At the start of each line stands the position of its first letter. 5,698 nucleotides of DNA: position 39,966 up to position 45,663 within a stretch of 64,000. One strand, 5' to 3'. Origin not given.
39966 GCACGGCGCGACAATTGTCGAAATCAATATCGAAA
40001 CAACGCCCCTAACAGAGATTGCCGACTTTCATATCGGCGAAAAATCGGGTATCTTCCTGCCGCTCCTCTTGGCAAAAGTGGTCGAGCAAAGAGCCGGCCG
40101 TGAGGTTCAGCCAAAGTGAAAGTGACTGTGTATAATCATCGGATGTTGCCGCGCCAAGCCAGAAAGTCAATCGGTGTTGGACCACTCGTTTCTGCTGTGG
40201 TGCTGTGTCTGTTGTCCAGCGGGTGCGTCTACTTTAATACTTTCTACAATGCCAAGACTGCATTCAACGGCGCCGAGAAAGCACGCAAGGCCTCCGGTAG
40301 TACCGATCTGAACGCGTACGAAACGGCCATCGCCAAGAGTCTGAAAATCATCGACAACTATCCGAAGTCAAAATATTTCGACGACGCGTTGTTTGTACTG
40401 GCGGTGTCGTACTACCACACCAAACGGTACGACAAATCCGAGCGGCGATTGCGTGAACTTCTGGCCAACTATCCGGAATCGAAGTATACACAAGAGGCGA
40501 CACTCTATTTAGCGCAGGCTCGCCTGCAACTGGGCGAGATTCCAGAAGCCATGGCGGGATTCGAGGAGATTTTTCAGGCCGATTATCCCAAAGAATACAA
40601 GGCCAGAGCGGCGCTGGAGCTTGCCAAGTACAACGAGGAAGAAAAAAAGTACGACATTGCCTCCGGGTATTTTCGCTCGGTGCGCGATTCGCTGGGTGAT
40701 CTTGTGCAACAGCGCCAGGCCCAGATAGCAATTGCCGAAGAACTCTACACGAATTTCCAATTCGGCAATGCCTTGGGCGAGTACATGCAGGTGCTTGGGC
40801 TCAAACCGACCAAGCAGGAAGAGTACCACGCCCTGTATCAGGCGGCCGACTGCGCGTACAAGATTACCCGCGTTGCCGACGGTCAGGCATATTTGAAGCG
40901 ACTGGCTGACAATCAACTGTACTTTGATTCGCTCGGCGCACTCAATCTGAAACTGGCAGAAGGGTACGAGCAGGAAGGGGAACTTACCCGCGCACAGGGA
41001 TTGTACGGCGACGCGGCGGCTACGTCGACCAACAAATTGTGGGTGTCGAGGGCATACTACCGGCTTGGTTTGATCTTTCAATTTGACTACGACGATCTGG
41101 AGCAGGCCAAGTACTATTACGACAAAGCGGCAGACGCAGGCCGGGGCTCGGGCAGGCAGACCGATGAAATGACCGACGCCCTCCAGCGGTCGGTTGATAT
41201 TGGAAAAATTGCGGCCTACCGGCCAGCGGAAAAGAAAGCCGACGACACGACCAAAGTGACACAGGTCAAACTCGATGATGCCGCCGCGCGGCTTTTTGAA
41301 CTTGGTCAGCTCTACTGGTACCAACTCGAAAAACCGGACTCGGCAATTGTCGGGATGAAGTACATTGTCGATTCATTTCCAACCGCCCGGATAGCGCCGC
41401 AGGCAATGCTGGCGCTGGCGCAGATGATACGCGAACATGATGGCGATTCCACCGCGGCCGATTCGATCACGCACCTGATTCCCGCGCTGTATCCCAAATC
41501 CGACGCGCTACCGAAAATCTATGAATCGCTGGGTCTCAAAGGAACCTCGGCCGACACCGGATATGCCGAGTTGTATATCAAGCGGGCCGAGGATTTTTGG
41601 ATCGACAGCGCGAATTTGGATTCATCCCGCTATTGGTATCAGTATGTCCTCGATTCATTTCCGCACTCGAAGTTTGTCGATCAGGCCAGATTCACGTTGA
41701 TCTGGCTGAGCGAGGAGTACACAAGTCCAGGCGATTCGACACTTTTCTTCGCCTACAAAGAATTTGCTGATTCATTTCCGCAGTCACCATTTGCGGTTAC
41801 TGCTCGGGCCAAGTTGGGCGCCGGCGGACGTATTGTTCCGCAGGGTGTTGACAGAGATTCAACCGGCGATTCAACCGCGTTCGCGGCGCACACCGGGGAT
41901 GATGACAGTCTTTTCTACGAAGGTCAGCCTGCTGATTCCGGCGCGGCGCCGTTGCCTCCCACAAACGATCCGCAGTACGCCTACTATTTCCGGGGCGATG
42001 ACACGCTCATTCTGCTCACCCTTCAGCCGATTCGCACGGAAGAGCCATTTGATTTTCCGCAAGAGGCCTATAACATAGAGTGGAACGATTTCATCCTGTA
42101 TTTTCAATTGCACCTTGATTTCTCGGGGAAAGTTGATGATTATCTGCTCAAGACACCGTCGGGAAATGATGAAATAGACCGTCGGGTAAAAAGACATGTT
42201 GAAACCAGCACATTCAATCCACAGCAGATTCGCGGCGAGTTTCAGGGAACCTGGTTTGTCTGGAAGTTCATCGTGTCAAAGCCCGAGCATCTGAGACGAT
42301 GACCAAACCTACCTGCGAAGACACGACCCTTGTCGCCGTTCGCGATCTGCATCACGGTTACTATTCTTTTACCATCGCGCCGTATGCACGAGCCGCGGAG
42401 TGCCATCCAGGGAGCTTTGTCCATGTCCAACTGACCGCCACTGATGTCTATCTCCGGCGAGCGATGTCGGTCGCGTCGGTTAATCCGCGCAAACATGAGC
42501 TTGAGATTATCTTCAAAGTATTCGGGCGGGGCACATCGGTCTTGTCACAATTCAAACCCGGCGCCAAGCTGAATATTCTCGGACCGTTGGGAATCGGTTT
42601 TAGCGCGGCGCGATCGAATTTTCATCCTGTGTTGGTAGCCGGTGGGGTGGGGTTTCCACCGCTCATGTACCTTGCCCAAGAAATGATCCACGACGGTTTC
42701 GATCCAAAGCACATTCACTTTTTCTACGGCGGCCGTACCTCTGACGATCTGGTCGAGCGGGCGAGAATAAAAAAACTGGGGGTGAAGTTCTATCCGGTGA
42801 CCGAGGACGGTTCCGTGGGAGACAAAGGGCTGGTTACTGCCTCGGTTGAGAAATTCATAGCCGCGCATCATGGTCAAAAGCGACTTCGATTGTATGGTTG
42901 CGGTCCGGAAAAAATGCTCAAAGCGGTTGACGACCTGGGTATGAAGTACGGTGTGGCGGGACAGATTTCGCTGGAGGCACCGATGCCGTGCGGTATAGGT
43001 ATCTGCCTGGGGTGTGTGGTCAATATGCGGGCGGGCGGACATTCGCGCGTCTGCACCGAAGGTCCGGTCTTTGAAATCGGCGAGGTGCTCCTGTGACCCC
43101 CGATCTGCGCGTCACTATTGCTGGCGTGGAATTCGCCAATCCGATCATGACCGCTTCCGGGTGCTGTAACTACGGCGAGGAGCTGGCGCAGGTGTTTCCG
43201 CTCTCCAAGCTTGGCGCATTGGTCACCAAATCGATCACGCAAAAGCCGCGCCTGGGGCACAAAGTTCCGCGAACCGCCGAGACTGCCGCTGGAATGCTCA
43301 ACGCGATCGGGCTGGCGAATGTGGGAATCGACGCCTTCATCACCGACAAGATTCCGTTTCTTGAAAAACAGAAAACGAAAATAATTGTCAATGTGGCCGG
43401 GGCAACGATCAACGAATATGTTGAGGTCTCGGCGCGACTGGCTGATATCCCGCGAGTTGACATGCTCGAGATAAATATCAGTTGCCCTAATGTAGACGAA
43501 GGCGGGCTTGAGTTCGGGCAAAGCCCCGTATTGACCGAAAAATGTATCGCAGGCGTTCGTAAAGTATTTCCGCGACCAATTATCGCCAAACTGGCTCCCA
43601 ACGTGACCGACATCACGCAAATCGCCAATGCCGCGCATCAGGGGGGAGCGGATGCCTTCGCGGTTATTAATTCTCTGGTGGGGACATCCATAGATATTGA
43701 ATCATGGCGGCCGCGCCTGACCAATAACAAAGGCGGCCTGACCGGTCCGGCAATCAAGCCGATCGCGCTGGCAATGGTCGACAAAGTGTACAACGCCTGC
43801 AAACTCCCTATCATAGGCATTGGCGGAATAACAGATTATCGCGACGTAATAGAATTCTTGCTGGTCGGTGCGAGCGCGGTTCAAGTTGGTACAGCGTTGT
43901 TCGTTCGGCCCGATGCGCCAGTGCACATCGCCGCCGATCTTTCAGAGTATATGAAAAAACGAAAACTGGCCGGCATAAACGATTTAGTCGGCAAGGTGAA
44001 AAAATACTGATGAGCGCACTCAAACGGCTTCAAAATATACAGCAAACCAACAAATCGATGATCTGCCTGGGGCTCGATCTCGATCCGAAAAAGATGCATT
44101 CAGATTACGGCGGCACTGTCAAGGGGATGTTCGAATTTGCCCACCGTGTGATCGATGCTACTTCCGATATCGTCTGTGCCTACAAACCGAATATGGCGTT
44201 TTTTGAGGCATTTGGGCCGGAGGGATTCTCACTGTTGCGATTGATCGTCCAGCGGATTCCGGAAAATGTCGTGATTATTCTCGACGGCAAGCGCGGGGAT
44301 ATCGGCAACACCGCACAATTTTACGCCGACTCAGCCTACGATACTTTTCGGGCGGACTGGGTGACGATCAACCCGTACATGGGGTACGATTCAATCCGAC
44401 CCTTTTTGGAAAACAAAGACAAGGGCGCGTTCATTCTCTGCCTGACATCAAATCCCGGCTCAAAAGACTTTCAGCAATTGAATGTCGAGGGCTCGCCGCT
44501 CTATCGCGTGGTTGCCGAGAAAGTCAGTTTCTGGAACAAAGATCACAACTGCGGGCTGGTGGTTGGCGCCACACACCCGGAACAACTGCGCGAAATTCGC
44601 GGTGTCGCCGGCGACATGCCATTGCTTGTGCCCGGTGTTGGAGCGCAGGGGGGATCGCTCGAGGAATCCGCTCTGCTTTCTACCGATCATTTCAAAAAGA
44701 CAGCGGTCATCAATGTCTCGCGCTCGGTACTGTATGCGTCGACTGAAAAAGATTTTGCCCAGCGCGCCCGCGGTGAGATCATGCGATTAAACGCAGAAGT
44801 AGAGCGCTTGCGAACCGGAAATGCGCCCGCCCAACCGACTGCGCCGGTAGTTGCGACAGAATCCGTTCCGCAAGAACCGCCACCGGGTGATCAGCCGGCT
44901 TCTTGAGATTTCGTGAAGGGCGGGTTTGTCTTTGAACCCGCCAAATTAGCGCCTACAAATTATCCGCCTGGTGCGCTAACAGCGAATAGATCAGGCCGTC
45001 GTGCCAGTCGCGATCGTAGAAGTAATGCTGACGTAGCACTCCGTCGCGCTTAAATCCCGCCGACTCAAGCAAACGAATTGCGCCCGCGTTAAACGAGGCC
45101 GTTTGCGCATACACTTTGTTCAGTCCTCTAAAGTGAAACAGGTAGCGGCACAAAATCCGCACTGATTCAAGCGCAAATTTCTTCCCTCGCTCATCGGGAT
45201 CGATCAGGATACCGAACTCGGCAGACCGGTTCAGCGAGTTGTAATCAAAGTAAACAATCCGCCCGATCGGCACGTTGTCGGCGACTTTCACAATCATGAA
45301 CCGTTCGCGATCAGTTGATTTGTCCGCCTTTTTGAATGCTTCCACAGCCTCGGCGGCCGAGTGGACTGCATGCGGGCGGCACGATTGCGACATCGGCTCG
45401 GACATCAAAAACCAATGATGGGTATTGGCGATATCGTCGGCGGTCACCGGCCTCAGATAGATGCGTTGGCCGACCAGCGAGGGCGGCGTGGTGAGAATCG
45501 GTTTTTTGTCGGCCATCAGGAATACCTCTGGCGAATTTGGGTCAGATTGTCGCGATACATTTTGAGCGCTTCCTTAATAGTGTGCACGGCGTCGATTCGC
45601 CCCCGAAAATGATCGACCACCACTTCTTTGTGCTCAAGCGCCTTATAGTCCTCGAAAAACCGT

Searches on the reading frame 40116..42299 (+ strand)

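Call 25: search_protein_families(library=ncbifam, proteins=[window:40116-42299:+], max_evalue=0.00001)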
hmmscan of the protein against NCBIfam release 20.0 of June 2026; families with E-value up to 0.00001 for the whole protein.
window:40116-42299:+ (728 aa): 4 families
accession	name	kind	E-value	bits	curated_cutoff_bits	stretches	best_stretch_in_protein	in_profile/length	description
TIGR02795.1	tol_pal_ybgF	equivalog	9.4e-22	77.8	90.1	1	58-166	8-115/119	tol-pal system protein YbgF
NF052312.1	T9SS_PorW_SprE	equivalog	6.9e-21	74.6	250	1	57-343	65-359/716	type IX secretion system periplasmic lipoprotein PorW/SprE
TIGR03302.1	OM_YfiO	subfamily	2.9e-18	66.2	81.4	0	382-532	25-162/239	outer membrane protein assembly factor BamD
NF008068.0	PRK10803.1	equivalog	3.8e-08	33.6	383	0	101-167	155-220/263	cell division protein CpoB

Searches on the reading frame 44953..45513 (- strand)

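Call 25: search_protein_families(library=ncbifam, proteins=[window:44953-45513:-], max_evalue=0.00001)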
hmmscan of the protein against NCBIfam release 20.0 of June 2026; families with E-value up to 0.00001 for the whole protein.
window:44953-45513:- (186 aa): 4 families
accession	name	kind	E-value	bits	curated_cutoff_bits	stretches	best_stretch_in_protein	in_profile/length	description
NF011709.0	PRK15130.1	equivalog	4e-12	46.3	218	1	52-182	40-168/186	spermidine N1-acetyltransferase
NF000225.3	AAC_6p_Strep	exception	6.4e-12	45.7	250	1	68-181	38-153/156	aminoglycoside 6'-N-acetyltransferase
TIGR03585.1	PseH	equivalog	8.7e-10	38.9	93.1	1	55-170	37-149/156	UDP-4-amino-4,6-dideoxy-N-acetyl-beta-L-altrosamine N-acetyltransferase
NF040503.1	resist_ArsN1a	equivalog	6.2e-07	29.3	170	1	83-175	60-154/159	arsinothricin resistance N-acetyltransferase ArsN1 family A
